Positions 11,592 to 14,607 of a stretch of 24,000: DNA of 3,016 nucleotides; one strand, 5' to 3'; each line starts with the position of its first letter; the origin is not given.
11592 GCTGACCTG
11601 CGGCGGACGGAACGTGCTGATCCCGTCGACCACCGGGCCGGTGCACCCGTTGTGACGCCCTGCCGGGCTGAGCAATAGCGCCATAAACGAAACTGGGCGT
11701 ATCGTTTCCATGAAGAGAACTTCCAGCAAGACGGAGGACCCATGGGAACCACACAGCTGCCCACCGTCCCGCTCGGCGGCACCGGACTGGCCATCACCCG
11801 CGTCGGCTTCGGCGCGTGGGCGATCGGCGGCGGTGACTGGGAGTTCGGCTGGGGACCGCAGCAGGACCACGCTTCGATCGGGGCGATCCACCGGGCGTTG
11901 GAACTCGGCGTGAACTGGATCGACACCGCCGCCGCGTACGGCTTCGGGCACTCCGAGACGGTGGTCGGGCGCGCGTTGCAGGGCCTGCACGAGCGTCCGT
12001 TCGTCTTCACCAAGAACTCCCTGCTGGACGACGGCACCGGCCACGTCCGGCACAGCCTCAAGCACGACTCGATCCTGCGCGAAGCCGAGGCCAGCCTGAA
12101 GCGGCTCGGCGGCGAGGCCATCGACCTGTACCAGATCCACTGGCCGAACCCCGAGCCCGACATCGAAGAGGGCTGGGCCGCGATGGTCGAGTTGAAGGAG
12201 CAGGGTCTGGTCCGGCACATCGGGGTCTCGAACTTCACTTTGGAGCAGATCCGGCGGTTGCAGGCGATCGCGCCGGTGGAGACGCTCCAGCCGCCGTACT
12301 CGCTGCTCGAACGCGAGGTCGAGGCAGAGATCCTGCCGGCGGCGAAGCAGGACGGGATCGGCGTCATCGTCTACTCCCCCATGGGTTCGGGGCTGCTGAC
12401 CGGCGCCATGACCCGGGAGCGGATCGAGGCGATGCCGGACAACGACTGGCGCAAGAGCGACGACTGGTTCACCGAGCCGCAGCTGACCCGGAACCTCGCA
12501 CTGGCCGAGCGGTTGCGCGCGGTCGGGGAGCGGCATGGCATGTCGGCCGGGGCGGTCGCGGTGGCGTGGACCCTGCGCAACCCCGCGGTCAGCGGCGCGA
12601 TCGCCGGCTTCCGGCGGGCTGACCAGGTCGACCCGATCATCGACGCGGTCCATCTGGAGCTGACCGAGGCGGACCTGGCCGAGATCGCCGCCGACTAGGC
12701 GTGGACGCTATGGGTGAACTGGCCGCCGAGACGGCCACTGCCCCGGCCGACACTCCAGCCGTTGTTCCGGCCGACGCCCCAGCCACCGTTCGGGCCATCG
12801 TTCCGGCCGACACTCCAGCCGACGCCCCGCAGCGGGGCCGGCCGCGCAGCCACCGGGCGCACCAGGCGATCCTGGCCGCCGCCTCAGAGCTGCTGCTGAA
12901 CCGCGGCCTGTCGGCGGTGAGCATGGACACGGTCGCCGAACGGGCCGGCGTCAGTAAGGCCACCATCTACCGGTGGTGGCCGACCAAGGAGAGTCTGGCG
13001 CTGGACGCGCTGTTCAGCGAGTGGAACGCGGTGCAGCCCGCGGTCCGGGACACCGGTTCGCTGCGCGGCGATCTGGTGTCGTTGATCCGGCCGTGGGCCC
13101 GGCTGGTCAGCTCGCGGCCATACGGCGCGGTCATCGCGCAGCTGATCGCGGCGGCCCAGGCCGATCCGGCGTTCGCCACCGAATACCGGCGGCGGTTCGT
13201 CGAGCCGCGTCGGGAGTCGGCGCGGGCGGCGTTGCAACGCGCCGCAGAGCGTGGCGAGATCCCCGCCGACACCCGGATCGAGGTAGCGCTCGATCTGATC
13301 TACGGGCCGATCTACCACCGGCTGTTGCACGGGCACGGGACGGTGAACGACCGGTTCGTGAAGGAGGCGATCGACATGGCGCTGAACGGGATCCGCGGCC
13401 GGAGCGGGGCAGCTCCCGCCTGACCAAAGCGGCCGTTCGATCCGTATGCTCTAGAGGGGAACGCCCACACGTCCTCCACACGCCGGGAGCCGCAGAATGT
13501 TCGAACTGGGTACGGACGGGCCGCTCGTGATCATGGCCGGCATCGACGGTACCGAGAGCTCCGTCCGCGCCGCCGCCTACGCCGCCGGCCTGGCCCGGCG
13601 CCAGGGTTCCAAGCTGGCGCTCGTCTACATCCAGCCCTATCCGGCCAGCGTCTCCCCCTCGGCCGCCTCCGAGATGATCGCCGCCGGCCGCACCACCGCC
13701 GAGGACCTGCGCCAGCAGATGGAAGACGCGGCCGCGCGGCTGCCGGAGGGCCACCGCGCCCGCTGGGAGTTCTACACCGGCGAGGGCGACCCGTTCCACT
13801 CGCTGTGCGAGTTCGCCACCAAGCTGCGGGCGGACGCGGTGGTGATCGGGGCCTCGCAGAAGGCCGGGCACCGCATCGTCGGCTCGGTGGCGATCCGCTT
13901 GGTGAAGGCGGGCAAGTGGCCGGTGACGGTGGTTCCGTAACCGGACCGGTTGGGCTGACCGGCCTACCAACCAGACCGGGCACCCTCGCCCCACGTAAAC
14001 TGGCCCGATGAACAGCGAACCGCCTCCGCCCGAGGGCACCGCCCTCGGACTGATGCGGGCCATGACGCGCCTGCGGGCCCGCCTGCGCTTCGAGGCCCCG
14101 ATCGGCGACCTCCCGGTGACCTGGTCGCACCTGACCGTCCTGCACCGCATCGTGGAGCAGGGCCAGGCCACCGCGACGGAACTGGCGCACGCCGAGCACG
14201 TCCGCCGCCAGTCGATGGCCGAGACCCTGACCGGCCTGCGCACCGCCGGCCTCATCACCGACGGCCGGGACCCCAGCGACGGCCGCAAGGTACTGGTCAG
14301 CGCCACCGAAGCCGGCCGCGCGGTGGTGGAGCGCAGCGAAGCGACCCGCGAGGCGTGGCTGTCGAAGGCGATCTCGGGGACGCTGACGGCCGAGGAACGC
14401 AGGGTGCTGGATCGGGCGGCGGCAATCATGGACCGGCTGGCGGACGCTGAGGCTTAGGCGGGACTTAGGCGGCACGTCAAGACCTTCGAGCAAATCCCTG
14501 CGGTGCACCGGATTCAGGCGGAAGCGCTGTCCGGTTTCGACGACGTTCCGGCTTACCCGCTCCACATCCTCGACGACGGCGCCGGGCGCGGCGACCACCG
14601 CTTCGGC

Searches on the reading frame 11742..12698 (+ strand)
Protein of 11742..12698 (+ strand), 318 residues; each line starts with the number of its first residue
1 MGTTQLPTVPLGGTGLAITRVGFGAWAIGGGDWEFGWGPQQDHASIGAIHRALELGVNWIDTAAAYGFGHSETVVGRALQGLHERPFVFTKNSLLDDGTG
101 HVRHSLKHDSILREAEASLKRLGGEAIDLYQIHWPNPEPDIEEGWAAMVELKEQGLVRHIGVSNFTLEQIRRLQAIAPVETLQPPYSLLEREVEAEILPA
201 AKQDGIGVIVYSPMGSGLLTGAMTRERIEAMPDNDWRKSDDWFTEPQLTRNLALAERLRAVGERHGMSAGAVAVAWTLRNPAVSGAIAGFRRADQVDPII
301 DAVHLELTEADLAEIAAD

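Call 48: search_protein_families(library=pfam, proteins=[window:11742-12698:+], max_evalue=0.001)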
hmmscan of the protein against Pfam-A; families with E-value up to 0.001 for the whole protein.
window:11742-12698:+ (318 aa): 1 family
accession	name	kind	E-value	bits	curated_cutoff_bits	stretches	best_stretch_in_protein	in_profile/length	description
PF00248.27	Aldo_ket_red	-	7.5e-75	252.1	24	1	21-316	2-287/291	Aldo/keto reductase family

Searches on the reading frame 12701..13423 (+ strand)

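Call 48: search_protein_families(library=pfam, proteins=[window:12701-13423:+], max_evalue=0.001)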
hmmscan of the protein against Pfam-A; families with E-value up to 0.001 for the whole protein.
window:12701-13423:+ (240 aa): 3 families
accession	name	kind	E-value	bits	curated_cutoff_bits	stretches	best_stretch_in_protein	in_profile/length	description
PF16859.10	TetR_C_11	-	8.9e-37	126.3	32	1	116-226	2-112/113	Tetracyclin repressor-like, C-terminal domain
PF00440.29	TetR_N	-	3.8e-15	55.8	24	1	57-101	1-45/47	Bacterial regulatory proteins, tetR family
PF13022.12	HTH_Tnp_1_2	-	0.00018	22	27.9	1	61-97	15-51/122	Helix-turn-helix of insertion element transposase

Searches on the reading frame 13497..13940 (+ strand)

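Call 48: search_protein_families(library=pfam, proteins=[window:13497-13940:+], max_evalue=0.001)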
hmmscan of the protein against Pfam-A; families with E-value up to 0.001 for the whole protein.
window:13497-13940:+ (147 aa): 1 family
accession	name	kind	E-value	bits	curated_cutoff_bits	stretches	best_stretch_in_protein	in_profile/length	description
PF00582.32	Usp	-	3e-21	76.9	24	1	12-147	5-141/141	Universal stress protein family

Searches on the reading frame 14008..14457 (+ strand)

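Call 48: search_protein_families(library=pfam, proteins=[window:14008-14457:+], max_evalue=0.001)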
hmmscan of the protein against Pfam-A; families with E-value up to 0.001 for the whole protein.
window:14008-14457:+ (149 aa): 4 families
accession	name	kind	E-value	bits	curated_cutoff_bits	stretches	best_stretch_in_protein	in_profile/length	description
PF01047.28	MarR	-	3.1e-09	37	24.6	1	37-95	1-59/59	MarR family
PF12802.13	MarR_2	-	1.2e-06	29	27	1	37-93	3-60/61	MarR family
PF13463.12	HTH_27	-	5.3e-06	27.1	22.2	1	38-103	2-68/68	Winged helix DNA-binding domain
PF22381.2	Staph_reg_Sar_Rot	-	7.3e-06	26.4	27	1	38-108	13-83/85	Transcriptional regulator SarA/Rot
